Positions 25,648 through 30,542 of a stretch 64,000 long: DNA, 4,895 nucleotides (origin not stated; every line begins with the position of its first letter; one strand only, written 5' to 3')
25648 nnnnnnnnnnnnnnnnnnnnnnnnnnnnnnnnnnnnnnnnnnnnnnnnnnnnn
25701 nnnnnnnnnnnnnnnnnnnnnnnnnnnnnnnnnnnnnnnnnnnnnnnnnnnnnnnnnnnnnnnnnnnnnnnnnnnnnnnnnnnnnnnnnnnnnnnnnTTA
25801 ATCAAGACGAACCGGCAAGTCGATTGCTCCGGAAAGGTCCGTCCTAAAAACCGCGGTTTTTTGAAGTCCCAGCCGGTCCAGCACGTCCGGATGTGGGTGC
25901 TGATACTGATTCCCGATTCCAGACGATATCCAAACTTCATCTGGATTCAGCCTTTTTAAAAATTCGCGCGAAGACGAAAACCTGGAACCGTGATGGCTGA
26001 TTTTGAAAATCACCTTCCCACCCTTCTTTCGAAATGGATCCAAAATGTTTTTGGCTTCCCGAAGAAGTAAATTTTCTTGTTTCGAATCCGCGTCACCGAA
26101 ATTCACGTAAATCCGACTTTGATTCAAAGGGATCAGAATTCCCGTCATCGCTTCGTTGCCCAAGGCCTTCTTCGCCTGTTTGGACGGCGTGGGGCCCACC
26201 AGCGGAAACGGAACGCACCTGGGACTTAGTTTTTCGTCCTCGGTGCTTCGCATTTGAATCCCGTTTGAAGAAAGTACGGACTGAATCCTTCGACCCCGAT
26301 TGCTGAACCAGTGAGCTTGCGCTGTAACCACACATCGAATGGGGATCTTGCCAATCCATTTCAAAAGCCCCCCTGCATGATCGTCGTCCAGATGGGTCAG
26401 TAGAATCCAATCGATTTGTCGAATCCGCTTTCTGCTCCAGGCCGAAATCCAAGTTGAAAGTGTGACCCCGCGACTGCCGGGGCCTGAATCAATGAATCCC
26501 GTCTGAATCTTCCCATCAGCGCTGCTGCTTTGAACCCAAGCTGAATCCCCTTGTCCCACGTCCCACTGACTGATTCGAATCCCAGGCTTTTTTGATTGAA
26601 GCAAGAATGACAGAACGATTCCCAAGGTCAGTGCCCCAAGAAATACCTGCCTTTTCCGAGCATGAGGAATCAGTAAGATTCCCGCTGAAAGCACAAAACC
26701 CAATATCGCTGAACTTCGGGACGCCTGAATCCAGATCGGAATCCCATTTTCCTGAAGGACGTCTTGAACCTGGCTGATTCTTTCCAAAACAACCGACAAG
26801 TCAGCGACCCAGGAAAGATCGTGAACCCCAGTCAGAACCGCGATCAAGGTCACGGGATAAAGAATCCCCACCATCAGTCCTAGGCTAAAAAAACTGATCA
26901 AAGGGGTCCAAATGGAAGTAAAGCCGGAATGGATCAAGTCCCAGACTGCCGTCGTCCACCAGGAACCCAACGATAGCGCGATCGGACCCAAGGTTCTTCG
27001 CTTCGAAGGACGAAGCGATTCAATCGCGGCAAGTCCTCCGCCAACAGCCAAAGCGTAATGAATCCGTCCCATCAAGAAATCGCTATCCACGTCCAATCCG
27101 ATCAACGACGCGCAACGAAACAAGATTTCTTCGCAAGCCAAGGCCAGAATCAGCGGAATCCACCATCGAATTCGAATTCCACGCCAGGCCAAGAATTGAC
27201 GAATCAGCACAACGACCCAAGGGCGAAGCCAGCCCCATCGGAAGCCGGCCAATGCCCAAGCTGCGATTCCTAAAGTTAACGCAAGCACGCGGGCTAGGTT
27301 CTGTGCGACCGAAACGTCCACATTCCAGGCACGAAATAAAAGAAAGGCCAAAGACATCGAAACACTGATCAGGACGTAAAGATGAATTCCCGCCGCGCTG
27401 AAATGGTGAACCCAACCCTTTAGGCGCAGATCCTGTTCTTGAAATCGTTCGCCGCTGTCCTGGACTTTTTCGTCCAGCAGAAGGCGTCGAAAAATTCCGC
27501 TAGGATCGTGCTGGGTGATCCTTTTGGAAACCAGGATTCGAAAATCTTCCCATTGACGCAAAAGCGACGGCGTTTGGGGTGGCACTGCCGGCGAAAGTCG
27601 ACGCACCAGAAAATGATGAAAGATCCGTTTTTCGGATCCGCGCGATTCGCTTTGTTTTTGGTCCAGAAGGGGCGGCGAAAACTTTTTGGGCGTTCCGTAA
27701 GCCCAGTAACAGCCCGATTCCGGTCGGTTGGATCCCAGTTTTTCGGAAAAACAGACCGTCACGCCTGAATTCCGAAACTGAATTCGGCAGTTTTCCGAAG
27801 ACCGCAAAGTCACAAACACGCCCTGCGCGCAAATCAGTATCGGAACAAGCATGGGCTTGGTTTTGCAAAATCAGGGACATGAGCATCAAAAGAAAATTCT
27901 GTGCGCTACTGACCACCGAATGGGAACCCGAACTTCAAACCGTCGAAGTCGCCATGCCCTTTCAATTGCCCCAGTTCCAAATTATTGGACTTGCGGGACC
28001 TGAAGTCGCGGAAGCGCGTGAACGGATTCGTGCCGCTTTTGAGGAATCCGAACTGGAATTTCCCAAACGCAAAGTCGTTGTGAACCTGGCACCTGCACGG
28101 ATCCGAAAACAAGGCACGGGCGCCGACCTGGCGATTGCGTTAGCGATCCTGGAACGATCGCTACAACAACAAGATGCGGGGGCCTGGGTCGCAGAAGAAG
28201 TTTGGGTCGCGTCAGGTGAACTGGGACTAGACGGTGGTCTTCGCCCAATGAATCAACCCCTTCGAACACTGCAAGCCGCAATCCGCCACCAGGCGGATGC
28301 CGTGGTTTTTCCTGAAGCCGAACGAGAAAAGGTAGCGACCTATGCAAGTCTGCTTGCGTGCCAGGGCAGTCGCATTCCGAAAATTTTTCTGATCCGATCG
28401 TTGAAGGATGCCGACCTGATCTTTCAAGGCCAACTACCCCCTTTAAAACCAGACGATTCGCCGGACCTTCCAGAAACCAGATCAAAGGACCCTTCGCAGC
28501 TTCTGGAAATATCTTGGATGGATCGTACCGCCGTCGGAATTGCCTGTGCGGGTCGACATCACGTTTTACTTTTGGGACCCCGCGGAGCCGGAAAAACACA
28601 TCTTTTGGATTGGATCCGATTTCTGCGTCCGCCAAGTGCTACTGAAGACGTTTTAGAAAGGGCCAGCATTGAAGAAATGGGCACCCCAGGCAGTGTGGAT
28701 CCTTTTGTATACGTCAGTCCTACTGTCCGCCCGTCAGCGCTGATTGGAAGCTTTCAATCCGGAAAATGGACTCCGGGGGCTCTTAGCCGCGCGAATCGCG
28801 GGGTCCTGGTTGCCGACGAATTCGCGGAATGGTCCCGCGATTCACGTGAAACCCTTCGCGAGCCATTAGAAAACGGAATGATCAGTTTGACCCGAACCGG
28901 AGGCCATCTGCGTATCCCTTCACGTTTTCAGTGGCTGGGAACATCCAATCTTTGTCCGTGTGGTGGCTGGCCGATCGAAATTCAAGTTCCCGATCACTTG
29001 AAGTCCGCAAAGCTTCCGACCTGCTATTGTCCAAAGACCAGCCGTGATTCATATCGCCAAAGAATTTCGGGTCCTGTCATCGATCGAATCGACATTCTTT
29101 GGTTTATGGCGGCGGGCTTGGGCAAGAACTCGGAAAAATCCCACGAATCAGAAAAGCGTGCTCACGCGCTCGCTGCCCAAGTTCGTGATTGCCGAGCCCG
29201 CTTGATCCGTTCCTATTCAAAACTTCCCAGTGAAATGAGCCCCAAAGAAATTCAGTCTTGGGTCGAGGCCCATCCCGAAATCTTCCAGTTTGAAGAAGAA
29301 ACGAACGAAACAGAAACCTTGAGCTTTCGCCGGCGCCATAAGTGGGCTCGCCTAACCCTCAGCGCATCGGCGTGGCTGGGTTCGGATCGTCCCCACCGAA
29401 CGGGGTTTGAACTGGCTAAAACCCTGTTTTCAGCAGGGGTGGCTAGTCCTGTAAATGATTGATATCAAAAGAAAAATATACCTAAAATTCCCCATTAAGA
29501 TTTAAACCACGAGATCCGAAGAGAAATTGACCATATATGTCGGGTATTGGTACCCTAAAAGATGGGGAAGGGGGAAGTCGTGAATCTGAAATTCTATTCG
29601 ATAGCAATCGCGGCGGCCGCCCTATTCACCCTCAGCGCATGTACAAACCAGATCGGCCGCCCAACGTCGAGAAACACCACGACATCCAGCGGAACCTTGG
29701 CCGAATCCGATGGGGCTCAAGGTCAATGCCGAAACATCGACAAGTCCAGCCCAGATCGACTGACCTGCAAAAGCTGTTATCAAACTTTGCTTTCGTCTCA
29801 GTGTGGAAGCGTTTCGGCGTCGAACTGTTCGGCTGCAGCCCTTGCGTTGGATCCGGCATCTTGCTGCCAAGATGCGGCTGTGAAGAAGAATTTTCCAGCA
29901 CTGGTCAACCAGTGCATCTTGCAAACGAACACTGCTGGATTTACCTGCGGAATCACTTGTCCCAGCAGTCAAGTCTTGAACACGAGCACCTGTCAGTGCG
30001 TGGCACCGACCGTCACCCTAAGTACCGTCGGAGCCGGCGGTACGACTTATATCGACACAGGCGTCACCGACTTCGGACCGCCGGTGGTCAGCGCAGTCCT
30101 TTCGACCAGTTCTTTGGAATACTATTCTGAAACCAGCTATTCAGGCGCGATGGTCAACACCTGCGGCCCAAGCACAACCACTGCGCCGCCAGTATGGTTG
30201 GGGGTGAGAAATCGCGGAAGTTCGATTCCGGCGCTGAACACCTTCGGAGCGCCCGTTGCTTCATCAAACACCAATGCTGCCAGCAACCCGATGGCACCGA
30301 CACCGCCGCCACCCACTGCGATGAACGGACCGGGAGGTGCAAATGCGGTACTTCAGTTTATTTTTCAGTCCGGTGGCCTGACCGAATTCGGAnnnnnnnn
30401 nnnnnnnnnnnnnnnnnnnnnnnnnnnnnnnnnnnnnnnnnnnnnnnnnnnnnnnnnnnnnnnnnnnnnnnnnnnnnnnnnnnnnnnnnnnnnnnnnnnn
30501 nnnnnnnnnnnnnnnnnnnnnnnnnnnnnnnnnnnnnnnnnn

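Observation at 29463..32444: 954-aa Cys-rich lipoprotein with NHL-like beta-propeller repeats behind an AT-rich promoter region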

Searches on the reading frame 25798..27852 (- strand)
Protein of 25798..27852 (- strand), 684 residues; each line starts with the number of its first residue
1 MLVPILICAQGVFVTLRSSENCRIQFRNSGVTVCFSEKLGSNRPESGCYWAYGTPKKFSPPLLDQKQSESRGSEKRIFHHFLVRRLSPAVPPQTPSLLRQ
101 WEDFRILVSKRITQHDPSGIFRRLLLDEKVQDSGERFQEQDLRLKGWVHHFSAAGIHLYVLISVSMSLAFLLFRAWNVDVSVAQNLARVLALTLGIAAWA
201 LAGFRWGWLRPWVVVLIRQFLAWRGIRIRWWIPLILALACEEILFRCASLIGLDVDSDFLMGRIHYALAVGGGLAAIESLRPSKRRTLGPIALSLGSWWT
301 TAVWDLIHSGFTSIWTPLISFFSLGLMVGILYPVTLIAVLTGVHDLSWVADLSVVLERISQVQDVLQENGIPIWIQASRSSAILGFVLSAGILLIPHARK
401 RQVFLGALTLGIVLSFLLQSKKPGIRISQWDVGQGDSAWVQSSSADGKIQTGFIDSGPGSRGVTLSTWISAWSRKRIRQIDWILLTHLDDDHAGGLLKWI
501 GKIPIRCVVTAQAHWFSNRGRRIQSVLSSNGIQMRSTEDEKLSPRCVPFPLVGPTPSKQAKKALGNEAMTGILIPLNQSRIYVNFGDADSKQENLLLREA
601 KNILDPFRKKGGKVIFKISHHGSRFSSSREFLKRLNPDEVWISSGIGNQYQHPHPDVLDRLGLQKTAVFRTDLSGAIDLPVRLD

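Call 48: search_protein_families(library=pfam, proteins=[window:25798-27852:-], max_evalue=0.01)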
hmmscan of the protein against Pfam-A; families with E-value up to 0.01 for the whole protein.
window:25798-27852:- (684 aa): 2 families
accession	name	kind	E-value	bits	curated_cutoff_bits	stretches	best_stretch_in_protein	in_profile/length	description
PF00753.33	Lactamase_B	-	2.2e-06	28.2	22.7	1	458-505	24-69/196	Metallo-beta-lactamase superfamily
PF12706.13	Lactamase_B_2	-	0.0075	16.3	27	0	454-498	5-49/200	Beta-lactamase superfamily domain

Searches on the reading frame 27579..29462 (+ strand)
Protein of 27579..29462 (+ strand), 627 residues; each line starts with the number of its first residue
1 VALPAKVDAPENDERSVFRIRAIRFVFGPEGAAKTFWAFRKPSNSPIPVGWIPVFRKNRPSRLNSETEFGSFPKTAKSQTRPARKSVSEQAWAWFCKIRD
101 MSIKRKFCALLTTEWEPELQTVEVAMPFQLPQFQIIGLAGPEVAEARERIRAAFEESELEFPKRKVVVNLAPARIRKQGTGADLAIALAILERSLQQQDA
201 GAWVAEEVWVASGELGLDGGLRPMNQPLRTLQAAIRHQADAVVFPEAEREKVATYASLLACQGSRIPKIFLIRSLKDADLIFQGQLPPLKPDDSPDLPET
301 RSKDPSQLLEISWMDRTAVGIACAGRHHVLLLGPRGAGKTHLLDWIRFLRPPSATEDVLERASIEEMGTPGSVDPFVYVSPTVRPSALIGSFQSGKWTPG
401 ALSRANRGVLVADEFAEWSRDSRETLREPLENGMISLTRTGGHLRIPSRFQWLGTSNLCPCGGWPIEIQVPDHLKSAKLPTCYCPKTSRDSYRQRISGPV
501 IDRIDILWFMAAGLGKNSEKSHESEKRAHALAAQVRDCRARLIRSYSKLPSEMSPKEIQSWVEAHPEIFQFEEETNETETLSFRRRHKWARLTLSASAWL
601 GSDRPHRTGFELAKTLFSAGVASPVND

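Call 3: search_protein_families(library=pfam, proteins=[window:27579-29462:+], max_evalue=1)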
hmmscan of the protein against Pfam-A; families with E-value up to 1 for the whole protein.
window:27579-29462:+ (627 aa): 10 families
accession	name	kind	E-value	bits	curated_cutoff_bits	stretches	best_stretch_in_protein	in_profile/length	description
PF01078.27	Mg_chelatase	-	4.6e-40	137.7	20.3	1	316-509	12-198/207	Magnesium chelatase, subunit ChlI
PF13541.12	ChlI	-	1.6e-29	102.7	27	1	122-247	1-120/121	Subunit ChlI of Mg-chelatase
PF00493.29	MCM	-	3e-07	30.2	23.3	1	399-456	114-171/224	MCM P-loop domain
PF07728.20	AAA_5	-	0.0018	18.8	22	0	386-459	40-124/139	AAA domain (dynein-related subfamily)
PF24389.1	ORC-CDC6-like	-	0.0035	16.6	27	1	323-343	29-49/571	ORC-CDC6-like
PF13191.12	AAA_16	-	0.013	16.5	32.6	1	319-344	16-42/167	AAA ATPase domain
PF13401.12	AAA_22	-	0.059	14.1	27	0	326-387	5-64/130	AAA domain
PF13555.12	AAA_29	-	0.06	13.5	27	1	321-348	19-44/61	P-loop containing region of AAA domain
PF00005.33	ABC_tran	-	0.18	12.9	25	1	327-361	12-46/137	ABC transporter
PF13335.12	Mg_chelatase_C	-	0.24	12.5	26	1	529-595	5-72/94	Magnesium chelatase, subunit ChlI C-terminal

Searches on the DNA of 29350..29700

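Call 70: search_rna_families(source=window, start=29350, end=29700, threshold=evalue, max_evalue=1)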
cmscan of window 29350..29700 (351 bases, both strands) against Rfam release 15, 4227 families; matches with E-value up to 1: 0.
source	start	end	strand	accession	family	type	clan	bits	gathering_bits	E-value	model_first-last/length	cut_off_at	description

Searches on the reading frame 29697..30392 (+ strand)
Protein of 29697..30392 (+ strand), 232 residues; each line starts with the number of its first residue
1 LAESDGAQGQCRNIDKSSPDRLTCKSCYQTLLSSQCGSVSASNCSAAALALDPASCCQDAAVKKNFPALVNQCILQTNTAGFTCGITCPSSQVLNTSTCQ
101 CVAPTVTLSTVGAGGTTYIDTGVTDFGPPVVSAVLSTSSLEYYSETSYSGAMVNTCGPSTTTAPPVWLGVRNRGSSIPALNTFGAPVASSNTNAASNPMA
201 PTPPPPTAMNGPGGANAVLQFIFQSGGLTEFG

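Call 39: find_homologous_proteins(query=A6, max_evalue=0.001)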
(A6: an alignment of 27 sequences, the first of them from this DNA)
Query A6 (27 sequences): 8000 candidates shared short words with the query, none scored E <= 0.001.

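Call 60: find_related_loci(query=A7, collection=genome_contigs, flank=6000)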
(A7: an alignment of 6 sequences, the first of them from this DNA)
Query A7 (232 aa) in genome_contigs; peptide patterns used: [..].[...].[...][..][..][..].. (x = any residue, [..] = any of these).
12 stretches matched a pattern; 2 encode a relative of the query (tblastn E <= 1e-3); 2 distinct loci.
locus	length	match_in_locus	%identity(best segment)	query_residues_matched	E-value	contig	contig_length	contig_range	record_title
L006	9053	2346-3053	36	4-231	8e-35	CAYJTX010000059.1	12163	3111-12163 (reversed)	MAG TPA_asm: uncultured Bacteriovoracaceae bacterium isolate ERP125453_co1_289 genome assembly, contig: NODE_5851_length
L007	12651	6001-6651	36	5-232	4e-33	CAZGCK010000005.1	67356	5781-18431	MAG TPA_asm: uncultured Bacteriovoracaceae bacterium isolate SRP219642_co7_571 genome assembly, contig: NODE_517_length_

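Call 65: search_solved_structures(query=A6, max_evalue=10, show_alignments=1)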
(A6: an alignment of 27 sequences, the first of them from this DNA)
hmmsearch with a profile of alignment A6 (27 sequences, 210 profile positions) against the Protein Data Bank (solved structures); distinct sequences matched with E-value up to 10: 0.
